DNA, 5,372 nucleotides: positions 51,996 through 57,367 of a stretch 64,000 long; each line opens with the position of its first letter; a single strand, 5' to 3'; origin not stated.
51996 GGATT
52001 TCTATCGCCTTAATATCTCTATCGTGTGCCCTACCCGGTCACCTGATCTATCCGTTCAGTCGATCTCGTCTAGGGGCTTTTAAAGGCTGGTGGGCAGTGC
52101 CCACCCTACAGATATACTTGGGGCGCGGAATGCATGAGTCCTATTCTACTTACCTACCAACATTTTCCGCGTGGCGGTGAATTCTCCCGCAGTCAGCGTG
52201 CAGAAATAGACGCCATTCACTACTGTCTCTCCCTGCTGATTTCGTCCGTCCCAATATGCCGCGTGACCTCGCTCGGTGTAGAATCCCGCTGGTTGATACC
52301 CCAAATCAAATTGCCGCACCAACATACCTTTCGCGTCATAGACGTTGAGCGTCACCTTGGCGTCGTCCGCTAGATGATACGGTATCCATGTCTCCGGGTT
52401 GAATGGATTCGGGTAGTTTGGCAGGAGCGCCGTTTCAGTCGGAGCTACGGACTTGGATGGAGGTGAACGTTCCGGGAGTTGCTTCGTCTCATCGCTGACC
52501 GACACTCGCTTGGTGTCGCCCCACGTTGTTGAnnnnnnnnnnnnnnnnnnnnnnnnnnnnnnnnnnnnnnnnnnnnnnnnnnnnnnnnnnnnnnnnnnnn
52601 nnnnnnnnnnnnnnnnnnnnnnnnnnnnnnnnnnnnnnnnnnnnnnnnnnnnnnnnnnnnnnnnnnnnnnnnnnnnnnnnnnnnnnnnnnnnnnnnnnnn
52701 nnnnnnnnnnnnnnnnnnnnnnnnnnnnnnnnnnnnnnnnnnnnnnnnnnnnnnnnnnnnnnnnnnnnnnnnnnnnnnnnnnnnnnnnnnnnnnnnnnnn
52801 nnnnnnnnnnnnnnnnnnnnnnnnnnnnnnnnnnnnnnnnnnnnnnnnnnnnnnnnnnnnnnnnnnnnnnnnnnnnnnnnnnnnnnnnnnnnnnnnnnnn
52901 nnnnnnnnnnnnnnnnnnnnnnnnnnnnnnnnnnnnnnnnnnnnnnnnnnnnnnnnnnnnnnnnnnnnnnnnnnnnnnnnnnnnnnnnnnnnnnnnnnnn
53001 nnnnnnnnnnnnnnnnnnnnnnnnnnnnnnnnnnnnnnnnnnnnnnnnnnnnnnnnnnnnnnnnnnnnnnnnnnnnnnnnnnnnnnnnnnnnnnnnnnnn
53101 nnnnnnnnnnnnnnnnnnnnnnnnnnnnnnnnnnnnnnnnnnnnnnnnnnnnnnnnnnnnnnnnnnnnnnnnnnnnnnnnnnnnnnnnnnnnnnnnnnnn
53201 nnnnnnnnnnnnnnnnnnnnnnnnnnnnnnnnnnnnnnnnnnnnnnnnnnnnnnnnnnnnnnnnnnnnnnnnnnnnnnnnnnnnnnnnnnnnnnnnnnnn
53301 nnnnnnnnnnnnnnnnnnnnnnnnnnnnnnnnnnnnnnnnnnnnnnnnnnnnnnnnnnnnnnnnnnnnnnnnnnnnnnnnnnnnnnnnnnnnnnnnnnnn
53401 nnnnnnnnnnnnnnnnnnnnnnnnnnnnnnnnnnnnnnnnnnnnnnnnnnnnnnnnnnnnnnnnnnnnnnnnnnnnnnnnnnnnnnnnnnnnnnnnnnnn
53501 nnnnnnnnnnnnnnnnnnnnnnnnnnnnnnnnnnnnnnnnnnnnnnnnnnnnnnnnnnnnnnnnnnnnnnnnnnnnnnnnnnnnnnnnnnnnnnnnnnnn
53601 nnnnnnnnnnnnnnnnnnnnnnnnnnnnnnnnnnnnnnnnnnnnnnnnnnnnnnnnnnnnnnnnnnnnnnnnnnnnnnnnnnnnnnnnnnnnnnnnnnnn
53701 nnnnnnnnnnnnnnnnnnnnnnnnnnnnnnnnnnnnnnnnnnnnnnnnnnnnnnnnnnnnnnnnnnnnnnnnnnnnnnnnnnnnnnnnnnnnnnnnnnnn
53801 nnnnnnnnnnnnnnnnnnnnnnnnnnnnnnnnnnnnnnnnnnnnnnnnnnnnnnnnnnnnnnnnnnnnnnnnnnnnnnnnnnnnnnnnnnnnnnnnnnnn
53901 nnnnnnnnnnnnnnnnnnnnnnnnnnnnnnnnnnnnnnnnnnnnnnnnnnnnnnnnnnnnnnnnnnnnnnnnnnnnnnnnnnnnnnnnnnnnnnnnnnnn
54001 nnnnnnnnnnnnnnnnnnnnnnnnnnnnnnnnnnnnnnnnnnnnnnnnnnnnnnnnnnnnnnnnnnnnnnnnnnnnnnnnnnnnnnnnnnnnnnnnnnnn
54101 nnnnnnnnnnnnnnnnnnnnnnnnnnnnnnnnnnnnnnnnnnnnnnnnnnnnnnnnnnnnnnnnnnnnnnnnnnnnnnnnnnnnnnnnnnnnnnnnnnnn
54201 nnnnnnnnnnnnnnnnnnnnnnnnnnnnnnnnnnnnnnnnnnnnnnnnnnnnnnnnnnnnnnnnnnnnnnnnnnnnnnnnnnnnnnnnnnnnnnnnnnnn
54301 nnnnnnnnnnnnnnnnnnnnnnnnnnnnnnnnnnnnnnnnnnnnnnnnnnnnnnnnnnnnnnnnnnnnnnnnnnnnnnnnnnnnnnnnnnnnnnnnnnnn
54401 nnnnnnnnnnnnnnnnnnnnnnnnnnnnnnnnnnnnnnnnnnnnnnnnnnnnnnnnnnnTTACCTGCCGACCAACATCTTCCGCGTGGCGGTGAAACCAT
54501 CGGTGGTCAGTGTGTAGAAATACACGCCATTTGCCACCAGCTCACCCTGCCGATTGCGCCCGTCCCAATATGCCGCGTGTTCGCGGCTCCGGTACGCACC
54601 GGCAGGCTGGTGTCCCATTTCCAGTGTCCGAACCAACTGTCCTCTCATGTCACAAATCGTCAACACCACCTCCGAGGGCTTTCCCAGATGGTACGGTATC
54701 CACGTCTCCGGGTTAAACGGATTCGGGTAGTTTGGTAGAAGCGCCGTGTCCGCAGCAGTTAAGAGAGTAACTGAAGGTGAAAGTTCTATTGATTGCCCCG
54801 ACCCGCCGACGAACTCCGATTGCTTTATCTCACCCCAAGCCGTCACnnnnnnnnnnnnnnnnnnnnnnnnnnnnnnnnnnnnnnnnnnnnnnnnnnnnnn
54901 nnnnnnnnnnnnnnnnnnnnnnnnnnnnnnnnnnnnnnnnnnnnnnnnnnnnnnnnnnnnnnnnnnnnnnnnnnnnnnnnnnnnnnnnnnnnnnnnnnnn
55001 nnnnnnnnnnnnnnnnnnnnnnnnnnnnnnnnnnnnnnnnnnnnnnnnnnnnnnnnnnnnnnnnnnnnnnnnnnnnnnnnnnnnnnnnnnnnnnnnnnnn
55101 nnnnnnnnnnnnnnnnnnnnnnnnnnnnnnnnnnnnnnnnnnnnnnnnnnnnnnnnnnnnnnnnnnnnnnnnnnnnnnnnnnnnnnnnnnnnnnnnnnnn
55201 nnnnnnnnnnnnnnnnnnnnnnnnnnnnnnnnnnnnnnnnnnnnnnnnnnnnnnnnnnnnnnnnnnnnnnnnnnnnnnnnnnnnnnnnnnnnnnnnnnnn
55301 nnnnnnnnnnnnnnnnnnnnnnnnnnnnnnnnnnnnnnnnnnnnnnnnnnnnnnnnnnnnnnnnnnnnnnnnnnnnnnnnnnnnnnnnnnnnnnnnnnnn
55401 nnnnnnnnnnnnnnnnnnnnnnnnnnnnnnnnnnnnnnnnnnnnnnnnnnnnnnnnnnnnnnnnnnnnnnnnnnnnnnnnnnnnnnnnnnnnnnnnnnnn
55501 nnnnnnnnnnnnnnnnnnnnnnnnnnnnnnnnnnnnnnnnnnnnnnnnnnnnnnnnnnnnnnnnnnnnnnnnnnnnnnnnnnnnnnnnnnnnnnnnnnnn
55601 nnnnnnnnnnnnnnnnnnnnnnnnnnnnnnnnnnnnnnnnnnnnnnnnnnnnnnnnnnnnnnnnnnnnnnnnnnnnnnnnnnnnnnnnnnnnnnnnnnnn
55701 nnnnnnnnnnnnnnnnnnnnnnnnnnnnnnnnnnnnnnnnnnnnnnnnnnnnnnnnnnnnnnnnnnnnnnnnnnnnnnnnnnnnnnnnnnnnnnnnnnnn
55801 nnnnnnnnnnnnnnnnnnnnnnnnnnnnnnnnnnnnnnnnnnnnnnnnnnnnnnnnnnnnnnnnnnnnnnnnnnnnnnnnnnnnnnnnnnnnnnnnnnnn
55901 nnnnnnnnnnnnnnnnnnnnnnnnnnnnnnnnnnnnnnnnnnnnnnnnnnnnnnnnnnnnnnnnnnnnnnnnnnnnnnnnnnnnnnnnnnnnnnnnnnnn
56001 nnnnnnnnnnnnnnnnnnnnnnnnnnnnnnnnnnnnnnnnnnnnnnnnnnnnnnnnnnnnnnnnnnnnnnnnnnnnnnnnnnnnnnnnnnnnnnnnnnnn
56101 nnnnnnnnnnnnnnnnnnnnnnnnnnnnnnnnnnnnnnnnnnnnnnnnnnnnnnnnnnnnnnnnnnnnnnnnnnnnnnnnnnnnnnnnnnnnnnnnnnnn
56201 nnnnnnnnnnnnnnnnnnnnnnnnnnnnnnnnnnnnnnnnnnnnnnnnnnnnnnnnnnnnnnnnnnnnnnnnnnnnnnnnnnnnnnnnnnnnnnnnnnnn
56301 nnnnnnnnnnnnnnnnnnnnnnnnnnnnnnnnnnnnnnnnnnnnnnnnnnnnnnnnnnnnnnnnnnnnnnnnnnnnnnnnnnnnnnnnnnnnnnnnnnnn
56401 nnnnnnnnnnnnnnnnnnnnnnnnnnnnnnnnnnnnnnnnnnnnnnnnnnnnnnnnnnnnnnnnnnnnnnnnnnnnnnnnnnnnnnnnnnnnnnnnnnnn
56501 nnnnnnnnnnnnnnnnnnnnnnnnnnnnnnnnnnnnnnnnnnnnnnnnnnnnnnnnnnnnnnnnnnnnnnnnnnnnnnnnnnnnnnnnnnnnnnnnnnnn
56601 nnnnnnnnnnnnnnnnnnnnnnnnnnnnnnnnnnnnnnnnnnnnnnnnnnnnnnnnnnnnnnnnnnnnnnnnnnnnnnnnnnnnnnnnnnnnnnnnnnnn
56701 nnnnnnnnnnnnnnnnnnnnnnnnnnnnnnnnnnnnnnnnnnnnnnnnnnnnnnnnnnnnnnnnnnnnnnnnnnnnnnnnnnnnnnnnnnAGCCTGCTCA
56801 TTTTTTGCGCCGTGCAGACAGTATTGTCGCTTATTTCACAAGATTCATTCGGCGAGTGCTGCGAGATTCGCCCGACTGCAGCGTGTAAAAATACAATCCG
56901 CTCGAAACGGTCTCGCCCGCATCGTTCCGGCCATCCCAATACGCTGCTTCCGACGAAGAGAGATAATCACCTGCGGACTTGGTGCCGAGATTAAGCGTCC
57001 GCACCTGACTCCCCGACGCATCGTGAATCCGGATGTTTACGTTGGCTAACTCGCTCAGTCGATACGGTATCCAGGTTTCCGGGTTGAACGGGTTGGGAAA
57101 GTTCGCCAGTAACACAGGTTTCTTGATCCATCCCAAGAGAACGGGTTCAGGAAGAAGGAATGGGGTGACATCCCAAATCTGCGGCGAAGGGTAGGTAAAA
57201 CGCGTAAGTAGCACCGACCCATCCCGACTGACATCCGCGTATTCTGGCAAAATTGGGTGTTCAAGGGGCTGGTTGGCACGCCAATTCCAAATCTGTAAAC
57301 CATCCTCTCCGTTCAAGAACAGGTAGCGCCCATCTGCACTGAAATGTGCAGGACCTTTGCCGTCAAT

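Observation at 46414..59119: Head-to-tail array of five WD40-T9SS paralogs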

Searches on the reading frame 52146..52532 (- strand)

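Call 57: search_protein_families(library=pfam, proteins=[window:52146-52532:-], max_evalue=0.01)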
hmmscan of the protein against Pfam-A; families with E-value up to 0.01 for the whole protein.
window:52146-52532:- (128 aa): 3 families
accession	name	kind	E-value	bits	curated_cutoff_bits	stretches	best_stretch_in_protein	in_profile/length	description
PF13860.13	FlgD_ig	-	1.5e-10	41.4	27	1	54-115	18-75/79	FlgD Ig-like domain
PF18962.6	Por_Secre_tail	-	3.1e-05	24.6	27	0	40-73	2-35/75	Secretion system C-terminal sorting domain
PF13585.12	CHU_C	-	0.0036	17.8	27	0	85-115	42-72/86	CHU_C Type IX secretion signal domain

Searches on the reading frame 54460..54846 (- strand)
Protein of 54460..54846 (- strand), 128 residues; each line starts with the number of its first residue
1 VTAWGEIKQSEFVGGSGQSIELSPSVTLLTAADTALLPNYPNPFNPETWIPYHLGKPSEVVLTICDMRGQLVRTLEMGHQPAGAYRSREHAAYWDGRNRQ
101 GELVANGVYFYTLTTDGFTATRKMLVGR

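Call 57: search_protein_families(library=pfam, proteins=[window:54460-54846:-], max_evalue=0.01)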
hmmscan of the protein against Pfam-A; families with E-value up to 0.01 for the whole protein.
window:54460-54846:- (128 aa): 3 families
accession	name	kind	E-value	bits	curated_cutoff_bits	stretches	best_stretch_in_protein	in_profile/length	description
PF13860.13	FlgD_ig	-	3.8e-10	40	27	1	58-115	23-75/79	FlgD Ig-like domain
PF18962.6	Por_Secre_tail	-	2.6e-05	24.9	27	0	40-74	2-36/75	Secretion system C-terminal sorting domain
PF13585.12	CHU_C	-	0.00024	21.6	27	1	85-116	42-74/86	CHU_C Type IX secretion signal domain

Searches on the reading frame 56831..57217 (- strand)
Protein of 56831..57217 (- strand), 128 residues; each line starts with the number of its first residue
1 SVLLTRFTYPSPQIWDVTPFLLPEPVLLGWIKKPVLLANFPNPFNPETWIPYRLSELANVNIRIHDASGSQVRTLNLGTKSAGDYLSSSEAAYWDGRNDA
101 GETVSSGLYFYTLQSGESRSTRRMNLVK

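Call 57: search_protein_families(library=pfam, proteins=[window:56831-57217:-], max_evalue=0.01)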
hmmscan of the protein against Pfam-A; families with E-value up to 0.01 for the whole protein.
window:56831-57217:- (128 aa): 3 families
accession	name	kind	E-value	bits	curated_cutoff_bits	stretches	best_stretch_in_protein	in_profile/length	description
PF13860.13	FlgD_ig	-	2.3e-10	40.7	27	1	57-114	22-74/79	FlgD Ig-like domain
PF18962.6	Por_Secre_tail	-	1.6e-05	25.6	27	0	40-79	2-41/75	Secretion system C-terminal sorting domain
PF13585.12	CHU_C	-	0.0001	22.8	27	1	54-119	23-77/86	CHU_C Type IX secretion signal domain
